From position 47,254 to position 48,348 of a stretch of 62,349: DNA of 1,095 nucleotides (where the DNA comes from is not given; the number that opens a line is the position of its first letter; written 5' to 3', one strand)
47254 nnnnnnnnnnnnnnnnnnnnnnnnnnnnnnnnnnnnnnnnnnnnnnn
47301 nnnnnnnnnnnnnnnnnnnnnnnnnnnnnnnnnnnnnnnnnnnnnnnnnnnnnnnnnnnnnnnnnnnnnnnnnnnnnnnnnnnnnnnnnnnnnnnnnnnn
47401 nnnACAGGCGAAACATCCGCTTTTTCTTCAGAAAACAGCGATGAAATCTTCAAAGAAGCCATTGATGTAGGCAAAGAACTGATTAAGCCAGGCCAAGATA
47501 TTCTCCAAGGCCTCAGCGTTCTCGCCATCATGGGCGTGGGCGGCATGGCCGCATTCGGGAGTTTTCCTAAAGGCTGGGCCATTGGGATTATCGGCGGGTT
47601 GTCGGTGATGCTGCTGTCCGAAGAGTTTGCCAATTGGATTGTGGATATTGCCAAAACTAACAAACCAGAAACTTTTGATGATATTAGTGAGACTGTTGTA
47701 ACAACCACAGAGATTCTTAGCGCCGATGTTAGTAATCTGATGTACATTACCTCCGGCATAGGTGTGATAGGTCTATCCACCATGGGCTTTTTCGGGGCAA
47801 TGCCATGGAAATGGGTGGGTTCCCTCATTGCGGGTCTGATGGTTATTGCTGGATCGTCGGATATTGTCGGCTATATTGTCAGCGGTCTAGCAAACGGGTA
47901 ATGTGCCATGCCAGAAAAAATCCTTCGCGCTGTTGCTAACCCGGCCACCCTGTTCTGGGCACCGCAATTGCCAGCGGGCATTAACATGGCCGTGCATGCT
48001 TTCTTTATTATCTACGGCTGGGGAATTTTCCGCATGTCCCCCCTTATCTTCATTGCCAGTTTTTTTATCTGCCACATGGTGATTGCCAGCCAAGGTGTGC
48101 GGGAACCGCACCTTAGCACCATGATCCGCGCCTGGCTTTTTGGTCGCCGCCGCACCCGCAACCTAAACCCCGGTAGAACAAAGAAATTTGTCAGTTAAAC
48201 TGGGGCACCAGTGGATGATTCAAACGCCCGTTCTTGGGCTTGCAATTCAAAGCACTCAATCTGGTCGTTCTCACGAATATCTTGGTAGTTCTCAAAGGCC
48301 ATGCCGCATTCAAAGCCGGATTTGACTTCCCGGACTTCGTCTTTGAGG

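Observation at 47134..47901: Fusion protein with two tandem VirB2-like pilin modules behind a disordered Gly/acidic repeat region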

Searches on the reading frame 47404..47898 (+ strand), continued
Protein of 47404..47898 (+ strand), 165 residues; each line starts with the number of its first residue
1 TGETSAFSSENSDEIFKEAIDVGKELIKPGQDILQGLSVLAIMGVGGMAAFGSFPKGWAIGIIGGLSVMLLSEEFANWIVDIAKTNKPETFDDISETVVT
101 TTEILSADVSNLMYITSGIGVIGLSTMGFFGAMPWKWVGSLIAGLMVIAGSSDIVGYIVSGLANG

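Call 88: find_encoding_contigs(protein=P0170, flank=8000, max_places=1)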
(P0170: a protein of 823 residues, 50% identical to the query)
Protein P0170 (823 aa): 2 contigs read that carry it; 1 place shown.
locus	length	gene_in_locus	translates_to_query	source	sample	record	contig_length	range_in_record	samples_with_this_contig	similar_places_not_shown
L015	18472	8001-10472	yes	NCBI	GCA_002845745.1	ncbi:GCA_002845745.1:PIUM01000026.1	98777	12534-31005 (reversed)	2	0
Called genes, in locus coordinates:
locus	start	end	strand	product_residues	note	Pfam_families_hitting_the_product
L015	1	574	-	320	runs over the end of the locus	PF01180:DHO_dh, PF00977:His_biosynth (faint), PF03060:NMO (weak)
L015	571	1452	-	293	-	PF10418:DHODB_Fe-S_bind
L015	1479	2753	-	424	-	PF00083:Sugar_tr, PF07690:MFS_1, PF13347:MFS_2 (weak), PF03137:OATP (weak), PF00083:Sugar_tr (weak), PF06779:MFS_4 (weak), PF07690:MFS_1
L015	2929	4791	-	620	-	PF08439:Peptidase_M3_N, PF01432:Peptidase_M3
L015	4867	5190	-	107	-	-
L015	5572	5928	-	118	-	-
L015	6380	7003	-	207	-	PF12844:HTH_19 (weak), PF13560:HTH_31, PF01381:HTH_3, PF13443:HTH_26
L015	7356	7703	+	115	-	PF04956:TrbC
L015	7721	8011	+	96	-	-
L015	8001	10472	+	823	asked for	PF27097:VirB4_TrbE_N (weak), PF03135:CagE_TrbE_VirB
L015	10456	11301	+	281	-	-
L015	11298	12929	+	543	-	-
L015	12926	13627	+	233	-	-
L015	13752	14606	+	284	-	PF04335:VirB8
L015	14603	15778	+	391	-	PF03524:CagX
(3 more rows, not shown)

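Call 89: find_encoding_contigs(protein=P0159, flank=8000, max_places=2)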
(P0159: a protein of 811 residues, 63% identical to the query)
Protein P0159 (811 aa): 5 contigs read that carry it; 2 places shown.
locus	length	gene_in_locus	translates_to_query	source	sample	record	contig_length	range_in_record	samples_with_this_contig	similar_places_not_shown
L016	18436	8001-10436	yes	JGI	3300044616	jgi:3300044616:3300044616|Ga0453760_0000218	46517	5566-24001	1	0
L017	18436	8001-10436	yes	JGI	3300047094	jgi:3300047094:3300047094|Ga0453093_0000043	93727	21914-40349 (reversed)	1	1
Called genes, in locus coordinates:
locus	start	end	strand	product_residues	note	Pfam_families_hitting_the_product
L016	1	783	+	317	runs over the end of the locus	-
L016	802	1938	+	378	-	PF13439:Glyco_transf_4, PF13579:Glyco_trans_4_4, PF00534:Glycos_transf_1, PF13692:Glyco_trans_1_4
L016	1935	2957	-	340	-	PF00005:ABC_tran, PF02463:SMC_N (faint), PF13175:AAA_15 (faint), PF13476:AAA_23 (weak), PF13304:AAA_21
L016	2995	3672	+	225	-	PF05875:Ceramidase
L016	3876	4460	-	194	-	PF01227:GTP_cyclohydroI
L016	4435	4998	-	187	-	PF01242:PTPS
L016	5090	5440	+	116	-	-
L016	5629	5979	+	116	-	-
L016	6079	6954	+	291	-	PF04956:TrbC (faint)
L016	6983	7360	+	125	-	-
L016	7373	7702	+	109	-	PF04956:TrbC (weak)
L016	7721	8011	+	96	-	-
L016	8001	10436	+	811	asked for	PF27097:VirB4_TrbE_N, PF03135:CagE_TrbE_VirB (weak), PF19044:P-loop_TraG (faint)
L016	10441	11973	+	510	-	-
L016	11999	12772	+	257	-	-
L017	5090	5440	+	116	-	PF04956:TrbC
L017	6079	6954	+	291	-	PF04956:TrbC (faint)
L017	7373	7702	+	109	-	PF04956:TrbC (weak)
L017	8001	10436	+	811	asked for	PF27097:VirB4_TrbE_N, PF03135:CagE_TrbE_VirB (weak), PF19044:P-loop_TraG (faint)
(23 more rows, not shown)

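Call 90: find_encoding_contigs(protein=P0164, flank=8000, max_places=1)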
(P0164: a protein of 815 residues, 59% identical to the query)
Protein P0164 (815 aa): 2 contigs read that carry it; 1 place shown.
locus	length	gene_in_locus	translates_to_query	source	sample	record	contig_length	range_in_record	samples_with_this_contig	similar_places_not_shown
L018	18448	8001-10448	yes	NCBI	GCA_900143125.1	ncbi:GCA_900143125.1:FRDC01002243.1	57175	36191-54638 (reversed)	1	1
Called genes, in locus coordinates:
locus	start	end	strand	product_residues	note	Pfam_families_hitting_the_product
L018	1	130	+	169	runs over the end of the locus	PF01478:Peptidase_A24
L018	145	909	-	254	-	PF01464:SLT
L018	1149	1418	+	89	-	-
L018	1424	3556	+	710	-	-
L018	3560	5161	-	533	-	-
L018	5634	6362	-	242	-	PF12844:HTH_19 (weak), PF13443:HTH_26, PF13560:HTH_31 (weak), PF01381:HTH_3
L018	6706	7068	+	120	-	-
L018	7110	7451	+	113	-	PF04956:TrbC (weak)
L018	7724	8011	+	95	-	PF05101:VirB3 (weak)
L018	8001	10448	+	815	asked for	PF27097:VirB4_TrbE_N, PF03135:CagE_TrbE_VirB, PF19044:P-loop_TraG (faint)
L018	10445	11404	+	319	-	-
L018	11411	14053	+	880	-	-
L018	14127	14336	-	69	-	-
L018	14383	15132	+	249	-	PF04335:VirB8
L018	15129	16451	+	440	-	PF03524:CagX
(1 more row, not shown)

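Call 91: find_encoding_contigs(protein=P0156, flank=8000, max_places=1)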
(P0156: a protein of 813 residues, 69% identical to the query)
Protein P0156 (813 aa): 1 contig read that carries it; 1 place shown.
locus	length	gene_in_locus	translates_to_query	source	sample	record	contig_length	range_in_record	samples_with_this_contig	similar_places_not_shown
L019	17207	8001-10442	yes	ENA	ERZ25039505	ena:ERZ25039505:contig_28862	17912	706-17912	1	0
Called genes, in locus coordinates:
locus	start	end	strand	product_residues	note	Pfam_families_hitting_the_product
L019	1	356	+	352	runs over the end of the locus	?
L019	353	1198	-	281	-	PF04542:Sigma70_r2, PF04539:Sigma70_r3 (faint), PF04545:Sigma70_r4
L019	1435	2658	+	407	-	PF18566:Ldi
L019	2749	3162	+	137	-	-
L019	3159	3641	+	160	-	PF01219:DAGK_prokar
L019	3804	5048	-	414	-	PF05977:MFS_3, PF07690:MFS_1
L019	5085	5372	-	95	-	PF04800:NDUS4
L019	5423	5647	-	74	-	-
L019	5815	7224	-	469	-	PF02696:SelO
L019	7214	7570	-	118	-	PF09996:DUF2237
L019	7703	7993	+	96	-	-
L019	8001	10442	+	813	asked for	PF03135:CagE_TrbE_VirB, PF10412:TrwB_AAD_bind (faint), PF19044:P-loop_TraG (faint)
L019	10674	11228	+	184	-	-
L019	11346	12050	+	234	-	-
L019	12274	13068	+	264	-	-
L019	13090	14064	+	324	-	-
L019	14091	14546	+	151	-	-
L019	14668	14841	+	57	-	-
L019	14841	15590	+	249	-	PF04335:VirB8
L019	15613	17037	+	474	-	PF03524:CagX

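Call 92: find_encoding_contigs(protein=P0157, flank=8000, max_places=2)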
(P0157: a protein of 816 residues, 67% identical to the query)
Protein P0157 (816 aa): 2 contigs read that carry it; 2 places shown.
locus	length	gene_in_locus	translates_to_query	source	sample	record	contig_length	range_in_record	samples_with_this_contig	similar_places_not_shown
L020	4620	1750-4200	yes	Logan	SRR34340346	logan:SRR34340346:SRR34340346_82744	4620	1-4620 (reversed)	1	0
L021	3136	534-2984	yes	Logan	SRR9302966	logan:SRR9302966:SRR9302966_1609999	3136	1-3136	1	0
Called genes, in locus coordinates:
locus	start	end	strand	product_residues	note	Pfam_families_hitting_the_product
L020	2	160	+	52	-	?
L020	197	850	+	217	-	-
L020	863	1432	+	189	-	PF04956:TrbC (faint)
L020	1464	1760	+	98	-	-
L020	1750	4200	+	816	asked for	PF27097:VirB4_TrbE_N (weak), PF03135:CagE_TrbE_VirB (weak)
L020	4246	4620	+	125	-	?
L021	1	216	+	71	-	?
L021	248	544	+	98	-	-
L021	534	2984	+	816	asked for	PF27097:VirB4_TrbE_N (weak), PF03135:CagE_TrbE_VirB (weak)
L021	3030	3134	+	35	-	?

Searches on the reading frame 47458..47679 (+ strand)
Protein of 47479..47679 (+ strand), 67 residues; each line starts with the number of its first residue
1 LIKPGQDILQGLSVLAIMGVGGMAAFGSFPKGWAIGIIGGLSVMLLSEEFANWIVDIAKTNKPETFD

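Call 7: search_protein_families(library=pfam, proteins=[window:47479-47679:+], max_evalue=0.01)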
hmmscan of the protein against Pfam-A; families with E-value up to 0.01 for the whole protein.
window:47479-47679:+ (67 aa): 1 family
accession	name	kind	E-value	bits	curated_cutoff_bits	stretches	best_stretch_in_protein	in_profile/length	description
PF04956.18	TrbC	-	5.7e-06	26.9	27.9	1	8-54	52-98/98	TrbC/VIRB2 pilin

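Call 61: search_solved_structures(query=A6, max_evalue=10, show_alignments=2)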
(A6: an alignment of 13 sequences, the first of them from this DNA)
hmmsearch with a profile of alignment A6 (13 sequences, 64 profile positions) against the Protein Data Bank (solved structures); distinct sequences matched with E-value up to 10: 4.
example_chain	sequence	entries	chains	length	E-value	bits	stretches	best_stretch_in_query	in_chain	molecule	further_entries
8cue_1A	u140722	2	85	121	0.011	18.7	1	17-52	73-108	Protein virB2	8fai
8exh_A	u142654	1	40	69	0.033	17.1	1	17-52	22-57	Protein virB2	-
6j3y_J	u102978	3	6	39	0.12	15.3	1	30-56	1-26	Photosystem II reaction center protein J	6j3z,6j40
5c9e_A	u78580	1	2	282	0.47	13.5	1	30-49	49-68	SepL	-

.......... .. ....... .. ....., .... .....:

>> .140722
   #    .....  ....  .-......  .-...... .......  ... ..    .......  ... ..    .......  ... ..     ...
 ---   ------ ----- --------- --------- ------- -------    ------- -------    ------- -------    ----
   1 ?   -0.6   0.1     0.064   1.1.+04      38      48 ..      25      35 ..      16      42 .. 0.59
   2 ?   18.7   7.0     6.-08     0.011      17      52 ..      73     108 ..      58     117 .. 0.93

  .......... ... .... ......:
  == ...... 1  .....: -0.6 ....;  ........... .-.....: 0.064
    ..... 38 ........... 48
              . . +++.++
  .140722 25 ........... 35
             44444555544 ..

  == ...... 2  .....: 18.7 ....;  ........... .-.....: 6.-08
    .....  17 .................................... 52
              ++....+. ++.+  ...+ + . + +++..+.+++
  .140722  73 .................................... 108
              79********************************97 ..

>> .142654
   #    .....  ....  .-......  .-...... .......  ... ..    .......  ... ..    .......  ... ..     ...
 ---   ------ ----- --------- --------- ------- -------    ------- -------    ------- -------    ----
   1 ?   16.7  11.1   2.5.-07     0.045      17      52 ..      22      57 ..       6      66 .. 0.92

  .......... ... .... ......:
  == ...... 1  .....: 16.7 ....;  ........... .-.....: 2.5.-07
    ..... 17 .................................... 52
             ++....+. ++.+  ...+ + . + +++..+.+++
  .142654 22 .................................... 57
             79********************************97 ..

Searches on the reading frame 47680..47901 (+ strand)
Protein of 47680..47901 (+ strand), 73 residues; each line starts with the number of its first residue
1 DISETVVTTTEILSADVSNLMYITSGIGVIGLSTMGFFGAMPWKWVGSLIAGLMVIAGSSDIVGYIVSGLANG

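Call 7: search_protein_families(library=pfam, proteins=[window:47680-47901:+], max_evalue=0.01)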
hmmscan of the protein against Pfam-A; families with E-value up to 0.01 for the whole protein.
window:47680-47901:+ (73 aa): 1 family
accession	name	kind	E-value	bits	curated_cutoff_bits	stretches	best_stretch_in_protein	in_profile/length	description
PF04956.18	TrbC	-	4.4e-06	27.3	27.9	1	17-66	48-98/98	TrbC/VIRB2 pilin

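Call 62: search_solved_structures(query=A7, max_evalue=10, show_alignments=2)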
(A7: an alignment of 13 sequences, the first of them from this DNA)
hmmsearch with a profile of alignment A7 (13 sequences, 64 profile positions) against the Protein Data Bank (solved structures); distinct sequences matched with E-value up to 10: 16.
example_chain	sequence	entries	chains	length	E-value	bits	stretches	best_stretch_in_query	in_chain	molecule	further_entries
9t5t_J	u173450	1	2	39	0.056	16.4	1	31-56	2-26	Photosystem II reaction center protein J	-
8exh_A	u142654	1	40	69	0.076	16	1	19-61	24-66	Protein virB2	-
7efn_A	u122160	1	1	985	1.6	11.8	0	4-32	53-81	Sodium/potassium-transporting ATPase subunit alpha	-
9vvo_A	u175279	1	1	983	1.6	11.8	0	4-32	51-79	Sodium/potassium-transporting ATPase subunit alpha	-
2xzb_A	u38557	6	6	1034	1.6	11.8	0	4-32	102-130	POTASSIUM-TRANSPORTING ATPASE ALPHA CHAIN 1 | Potassium-transporting ATPase alpha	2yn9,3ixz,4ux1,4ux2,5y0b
7et1_A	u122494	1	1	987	1.6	11.8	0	4-32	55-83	Sodium/potassium-transporting ATPase subunit alpha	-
7efm_A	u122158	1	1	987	1.6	11.8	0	4-32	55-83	Sodium/potassium-transporting ATPase subunit alpha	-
7efl_A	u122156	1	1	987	1.6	11.8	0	4-32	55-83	Sodium/potassium-transporting ATPase subunit alpha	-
6jxk_A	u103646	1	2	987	1.6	11.8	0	4-32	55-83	Potassium-transporting ATPase alpha chain 1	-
6jxh_A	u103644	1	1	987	1.6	11.8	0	4-32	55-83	Potassium-transporting ATPase alpha chain 1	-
6jxi_A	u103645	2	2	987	1.6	11.8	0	4-32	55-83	Potassium-transporting ATPase alpha chain 1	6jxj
8ijv_A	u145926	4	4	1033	1.9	11.6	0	4-32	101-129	Sodium/potassium-transporting ATPase subunit alpha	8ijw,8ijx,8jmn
8wa5_A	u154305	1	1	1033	1.9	11.6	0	4-32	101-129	Sodium/potassium-transporting ATPase subunit alpha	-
5ylu_A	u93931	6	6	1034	1.9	11.6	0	4-32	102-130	Potassium-transporting ATPase alpha chain 1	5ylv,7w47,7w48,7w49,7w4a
5awz_A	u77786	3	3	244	3.3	10.8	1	20-62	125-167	Rhodopsin I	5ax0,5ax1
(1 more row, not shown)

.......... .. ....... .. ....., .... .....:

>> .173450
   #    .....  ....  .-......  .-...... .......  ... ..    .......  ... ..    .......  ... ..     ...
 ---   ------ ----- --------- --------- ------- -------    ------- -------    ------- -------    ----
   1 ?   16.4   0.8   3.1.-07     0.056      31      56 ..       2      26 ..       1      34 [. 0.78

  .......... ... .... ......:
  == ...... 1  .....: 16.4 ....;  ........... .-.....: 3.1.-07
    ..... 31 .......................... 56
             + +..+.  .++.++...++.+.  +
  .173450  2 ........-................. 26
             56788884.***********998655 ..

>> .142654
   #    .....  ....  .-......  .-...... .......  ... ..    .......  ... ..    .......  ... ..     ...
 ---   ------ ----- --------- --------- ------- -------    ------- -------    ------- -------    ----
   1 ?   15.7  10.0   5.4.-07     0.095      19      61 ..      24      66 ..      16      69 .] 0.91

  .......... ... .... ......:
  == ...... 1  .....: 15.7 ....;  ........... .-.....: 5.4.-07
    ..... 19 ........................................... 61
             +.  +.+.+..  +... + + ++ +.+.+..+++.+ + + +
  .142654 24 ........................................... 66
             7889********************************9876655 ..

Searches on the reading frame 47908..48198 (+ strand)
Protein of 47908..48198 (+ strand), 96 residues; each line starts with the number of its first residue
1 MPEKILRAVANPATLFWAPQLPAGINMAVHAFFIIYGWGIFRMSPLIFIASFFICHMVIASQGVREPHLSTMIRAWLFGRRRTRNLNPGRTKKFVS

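Call 5: search_protein_families(library=pfam, proteins=[window:47908-48198:+], max_evalue=1)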
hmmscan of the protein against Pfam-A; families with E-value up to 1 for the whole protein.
window:47908-48198:+ (96 aa): 1 family
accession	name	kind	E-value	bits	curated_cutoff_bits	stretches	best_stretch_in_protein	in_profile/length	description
PF05101.18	VirB3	-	0.059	14.1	23.9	1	3-85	3-79/84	Type IV secretory pathway, VirB3-like protein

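Call 6: search_protein_families(library=ncbifam, proteins=[window:47908-48198:+], max_evalue=1)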
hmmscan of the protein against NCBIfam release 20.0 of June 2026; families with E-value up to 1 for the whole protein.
window:47908-48198:+ (96 aa): 1 family
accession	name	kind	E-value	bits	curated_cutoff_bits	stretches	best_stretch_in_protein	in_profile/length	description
NF038220.1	IcmT_TraK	equivalog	0.00046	20.3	40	1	33-86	20-73/81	IcmT/TraK family protein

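Call 80: find_related_loci(query=A10, collection=metagenome_contigs, flank=5000)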
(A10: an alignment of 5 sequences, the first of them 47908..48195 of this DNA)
Query A10 (96 aa) in metagenome_contigs; peptide patterns used: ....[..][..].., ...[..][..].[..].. (x = any residue, [..] = any of these).
114 stretches matched a pattern; 2 encode a relative of the query (tblastn E <= 1e-3); 2 distinct loci.
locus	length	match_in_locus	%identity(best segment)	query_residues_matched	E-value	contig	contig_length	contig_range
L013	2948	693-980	100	1-96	7e-64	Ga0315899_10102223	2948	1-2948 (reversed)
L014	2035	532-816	56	1-95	1e-38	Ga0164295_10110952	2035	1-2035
